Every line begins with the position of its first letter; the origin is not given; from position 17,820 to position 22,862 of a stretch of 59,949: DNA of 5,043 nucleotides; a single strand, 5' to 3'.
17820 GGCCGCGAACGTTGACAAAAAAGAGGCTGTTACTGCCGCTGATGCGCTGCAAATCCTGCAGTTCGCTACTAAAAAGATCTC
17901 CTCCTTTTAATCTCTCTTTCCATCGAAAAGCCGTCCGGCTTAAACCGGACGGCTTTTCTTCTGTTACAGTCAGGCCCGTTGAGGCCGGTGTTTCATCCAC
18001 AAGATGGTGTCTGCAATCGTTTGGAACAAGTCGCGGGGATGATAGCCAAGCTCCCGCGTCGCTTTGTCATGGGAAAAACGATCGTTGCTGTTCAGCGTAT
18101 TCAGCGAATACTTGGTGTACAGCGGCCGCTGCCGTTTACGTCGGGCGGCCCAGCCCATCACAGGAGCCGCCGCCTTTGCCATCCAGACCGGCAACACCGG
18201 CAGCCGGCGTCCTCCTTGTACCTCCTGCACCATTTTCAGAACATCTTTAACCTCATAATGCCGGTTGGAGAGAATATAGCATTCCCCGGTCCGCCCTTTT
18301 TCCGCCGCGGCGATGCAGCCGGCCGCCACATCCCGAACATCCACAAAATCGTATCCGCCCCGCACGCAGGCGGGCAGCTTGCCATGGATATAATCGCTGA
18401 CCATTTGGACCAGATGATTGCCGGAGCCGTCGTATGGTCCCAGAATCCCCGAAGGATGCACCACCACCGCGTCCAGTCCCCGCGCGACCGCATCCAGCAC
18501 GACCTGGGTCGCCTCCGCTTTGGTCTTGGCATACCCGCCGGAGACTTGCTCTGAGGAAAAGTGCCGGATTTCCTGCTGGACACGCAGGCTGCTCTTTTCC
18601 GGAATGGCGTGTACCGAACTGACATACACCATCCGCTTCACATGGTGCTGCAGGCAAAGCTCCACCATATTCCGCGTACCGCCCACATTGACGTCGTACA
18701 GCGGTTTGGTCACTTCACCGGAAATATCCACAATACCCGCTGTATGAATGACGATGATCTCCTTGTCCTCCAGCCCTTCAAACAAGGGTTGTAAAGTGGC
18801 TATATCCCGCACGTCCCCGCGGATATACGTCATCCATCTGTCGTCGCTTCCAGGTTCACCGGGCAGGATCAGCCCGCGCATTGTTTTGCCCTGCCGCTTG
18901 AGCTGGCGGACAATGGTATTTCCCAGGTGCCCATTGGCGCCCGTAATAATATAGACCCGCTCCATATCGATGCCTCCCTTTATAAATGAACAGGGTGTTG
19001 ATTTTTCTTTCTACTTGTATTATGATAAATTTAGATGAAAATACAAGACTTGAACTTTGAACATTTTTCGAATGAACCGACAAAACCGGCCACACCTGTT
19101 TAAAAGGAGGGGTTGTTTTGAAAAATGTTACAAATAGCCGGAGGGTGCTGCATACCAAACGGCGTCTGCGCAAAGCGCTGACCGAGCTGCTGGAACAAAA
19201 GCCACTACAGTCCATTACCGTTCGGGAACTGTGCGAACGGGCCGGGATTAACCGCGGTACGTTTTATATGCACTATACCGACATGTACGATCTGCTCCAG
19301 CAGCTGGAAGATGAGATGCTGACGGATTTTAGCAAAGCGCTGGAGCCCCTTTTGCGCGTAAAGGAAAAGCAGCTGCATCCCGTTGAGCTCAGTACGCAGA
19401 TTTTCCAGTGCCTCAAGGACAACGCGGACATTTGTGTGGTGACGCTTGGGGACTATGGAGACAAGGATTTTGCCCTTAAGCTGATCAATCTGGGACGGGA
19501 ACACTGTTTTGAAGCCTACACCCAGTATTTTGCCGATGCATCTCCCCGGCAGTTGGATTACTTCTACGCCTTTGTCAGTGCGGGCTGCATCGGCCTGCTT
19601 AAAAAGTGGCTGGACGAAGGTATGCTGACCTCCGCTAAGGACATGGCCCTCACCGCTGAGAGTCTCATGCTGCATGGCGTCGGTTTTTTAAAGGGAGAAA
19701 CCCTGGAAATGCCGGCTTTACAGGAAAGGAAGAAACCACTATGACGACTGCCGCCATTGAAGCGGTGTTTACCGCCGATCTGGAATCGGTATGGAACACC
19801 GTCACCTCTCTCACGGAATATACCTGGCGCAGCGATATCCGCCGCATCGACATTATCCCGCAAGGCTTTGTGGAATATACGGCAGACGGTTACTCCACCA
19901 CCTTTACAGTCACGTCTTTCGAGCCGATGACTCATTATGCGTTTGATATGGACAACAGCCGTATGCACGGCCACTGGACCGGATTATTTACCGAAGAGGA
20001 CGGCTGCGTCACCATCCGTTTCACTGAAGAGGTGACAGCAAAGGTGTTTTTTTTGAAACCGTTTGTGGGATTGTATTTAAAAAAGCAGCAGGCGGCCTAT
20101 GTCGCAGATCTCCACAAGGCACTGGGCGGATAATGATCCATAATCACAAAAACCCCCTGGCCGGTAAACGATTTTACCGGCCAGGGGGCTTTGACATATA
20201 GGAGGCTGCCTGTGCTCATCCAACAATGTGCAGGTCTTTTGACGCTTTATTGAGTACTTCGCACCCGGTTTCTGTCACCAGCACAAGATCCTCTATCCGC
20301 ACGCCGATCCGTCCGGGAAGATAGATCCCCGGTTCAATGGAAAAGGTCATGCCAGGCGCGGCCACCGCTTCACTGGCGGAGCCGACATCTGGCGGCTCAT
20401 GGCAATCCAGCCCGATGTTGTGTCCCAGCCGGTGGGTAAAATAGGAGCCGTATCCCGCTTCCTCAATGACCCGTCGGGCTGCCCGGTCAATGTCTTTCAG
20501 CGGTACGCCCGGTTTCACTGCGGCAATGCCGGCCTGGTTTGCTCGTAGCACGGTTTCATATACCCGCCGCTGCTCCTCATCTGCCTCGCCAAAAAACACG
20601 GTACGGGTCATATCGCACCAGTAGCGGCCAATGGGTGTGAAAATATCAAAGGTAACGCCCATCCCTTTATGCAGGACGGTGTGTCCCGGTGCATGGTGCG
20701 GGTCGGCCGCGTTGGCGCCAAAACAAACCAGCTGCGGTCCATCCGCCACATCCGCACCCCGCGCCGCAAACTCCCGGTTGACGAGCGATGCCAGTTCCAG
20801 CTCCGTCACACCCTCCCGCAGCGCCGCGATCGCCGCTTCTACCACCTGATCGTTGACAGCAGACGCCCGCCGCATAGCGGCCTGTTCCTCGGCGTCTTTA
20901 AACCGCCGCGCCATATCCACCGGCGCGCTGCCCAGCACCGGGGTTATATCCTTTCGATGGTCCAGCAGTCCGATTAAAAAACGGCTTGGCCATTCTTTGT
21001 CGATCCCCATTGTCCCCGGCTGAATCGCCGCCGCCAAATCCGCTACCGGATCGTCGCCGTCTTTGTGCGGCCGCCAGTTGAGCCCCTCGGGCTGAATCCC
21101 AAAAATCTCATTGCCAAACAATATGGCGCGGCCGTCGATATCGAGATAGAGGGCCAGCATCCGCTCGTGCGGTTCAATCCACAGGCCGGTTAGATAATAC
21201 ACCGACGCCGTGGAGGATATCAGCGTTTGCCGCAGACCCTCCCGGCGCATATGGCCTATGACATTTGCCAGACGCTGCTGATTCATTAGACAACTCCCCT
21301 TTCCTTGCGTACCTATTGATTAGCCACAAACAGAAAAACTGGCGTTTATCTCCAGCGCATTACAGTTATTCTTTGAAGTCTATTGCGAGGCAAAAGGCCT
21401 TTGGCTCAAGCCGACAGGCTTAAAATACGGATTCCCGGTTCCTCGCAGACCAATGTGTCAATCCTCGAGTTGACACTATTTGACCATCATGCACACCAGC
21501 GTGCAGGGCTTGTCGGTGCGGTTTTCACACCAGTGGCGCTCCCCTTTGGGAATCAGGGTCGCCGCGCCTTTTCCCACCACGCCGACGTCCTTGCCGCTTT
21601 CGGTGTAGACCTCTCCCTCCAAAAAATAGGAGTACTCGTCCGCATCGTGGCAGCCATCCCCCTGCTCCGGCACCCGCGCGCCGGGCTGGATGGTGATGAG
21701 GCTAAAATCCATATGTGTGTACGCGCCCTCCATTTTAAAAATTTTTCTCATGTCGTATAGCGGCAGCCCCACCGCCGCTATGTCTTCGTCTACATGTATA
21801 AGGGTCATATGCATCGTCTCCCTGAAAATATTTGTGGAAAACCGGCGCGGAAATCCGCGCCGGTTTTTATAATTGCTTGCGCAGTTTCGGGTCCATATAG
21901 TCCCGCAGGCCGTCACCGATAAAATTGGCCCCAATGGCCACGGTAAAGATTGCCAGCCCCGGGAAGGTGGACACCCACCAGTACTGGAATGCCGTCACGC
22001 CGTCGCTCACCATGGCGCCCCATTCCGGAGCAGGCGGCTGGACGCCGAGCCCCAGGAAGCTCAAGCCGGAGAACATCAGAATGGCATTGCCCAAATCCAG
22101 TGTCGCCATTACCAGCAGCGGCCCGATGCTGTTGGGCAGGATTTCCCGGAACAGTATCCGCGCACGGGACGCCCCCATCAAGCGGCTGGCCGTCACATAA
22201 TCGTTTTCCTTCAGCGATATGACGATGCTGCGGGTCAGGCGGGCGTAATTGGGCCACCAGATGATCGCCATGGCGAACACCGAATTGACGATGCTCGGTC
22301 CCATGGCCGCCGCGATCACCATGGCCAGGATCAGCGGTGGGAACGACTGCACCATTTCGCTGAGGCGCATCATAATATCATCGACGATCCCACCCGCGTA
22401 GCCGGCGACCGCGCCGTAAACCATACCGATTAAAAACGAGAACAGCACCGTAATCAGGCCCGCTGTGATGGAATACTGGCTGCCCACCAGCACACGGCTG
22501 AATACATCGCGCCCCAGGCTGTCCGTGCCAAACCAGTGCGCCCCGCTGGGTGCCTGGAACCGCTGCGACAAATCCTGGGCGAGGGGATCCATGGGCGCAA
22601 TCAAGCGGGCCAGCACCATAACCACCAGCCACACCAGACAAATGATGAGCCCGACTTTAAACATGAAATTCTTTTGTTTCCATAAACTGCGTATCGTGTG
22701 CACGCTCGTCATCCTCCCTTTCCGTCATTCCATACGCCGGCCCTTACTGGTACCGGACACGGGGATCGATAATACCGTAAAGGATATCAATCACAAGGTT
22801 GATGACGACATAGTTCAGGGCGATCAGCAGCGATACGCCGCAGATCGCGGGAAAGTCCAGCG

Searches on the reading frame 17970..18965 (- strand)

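Call 26: search_protein_families(library=pfam, proteins=[window:17970-18965:-], max_evalue=0.001)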
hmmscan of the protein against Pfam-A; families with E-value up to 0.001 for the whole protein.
window:17970-18965:- (331 aa): 8 families
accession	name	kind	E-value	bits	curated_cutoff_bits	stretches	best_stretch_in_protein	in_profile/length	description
PF01370.27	Epimerase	-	5.8e-27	95.1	20.9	1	6-228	2-235/240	NAD dependent epimerase/dehydratase family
PF01073.25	3Beta_HSD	-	1.3e-23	83.8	22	1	6-221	1-229/280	3-beta hydroxysteroid dehydrogenase/isomerase family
PF07993.18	NAD_binding_4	-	1.7e-17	63.9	20.1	1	65-184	85-218/258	Male sterility protein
PF13460.12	NAD_binding_10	-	5.2e-11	43.2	27.2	1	9-177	1-149/184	NAD(P)H-binding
PF16363.11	GDP_Man_Dehyd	-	4.4e-10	40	27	1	7-317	2-328/332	GDP-mannose 4,6 dehydratase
PF04321.23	RmlD_sub_bind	-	4.5e-08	32.9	27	1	6-186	4-160/287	RmlD substrate binding domain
PF02719.21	Polysacc_synt_2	-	3.1e-07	30.3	20.2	1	46-121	57-132/293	Polysaccharide biosynthesis protein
PF08659.16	KR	-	4.4e-06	27.2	22.6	1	4-121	2-140/180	KR domain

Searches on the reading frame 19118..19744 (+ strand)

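Call 54: search_protein_families(library=ncbifam, proteins=[window:19118-19744:+], max_evalue=0.00001)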
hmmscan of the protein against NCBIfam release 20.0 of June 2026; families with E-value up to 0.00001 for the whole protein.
window:19118-19744:+ (208 aa): 3 families
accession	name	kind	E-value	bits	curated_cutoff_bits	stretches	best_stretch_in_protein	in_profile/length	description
TIGR02366.1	DHAK_reg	equivalog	1.7e-08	34.7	129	1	13-68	4-59/176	dihydroxyacetone kinase transcriptional activator DhaS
NF051852.1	efflux_TF_MtrR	exception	1.3e-06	28.4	280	1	11-101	9-101/205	multidrug efflux system transcriptional repressor MtrR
NF041196.1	ScbR_bind_reg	equivalog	2.9e-06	27.6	150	1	9-96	3-91/191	ScbR family autoregulator-binding transcription factor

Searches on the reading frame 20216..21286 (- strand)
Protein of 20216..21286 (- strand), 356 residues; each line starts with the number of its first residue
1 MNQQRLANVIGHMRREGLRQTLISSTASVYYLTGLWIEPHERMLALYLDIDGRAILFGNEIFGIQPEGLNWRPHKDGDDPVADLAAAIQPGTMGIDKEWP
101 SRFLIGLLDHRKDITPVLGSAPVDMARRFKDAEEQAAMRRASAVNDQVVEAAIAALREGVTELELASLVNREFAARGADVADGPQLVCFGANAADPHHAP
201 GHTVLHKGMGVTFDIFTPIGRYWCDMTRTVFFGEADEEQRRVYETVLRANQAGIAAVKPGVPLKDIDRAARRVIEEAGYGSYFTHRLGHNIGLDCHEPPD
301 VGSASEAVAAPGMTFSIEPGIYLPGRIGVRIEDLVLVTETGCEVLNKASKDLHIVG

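Call 26: search_protein_families(library=pfam, proteins=[window:20216-21286:-], max_evalue=0.001)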
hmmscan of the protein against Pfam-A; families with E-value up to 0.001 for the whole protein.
window:20216-21286:- (356 aa): 2 families
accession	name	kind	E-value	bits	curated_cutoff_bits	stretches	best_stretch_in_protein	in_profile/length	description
PF00557.29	Peptidase_M24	-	8.4e-67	225.4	23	1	137-339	2-208/208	Metallopeptidase family M24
PF01321.24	Creatinase_N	-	2.2e-07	31.9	22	1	5-99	1-97/128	Creatinase/Prolidase N-terminal domain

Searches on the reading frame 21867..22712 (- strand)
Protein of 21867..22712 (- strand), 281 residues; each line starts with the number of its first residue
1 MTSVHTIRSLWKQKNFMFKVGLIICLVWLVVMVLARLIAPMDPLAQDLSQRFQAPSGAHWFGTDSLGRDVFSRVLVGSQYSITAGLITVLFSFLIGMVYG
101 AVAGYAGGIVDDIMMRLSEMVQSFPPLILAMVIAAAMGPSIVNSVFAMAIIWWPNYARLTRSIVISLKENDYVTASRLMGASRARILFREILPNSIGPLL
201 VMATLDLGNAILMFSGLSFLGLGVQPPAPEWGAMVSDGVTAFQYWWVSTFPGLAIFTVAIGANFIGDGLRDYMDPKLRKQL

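Call 26: search_protein_families(library=pfam, proteins=[window:21867-22712:-], max_evalue=0.001)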
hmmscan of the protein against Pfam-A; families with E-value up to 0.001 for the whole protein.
window:21867-22712:- (281 aa): 2 families
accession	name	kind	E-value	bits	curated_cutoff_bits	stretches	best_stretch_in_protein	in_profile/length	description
PF00528.27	BPD_transp_1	-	5.9e-33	114.6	26.4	1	96-279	1-184/184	Binding-protein-dependent transport system inner membrane component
PF12911.12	OppC_N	-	0.0002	21.6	23.9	1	14-55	12-53/53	N-terminal TM domain of oligopeptide transport permease C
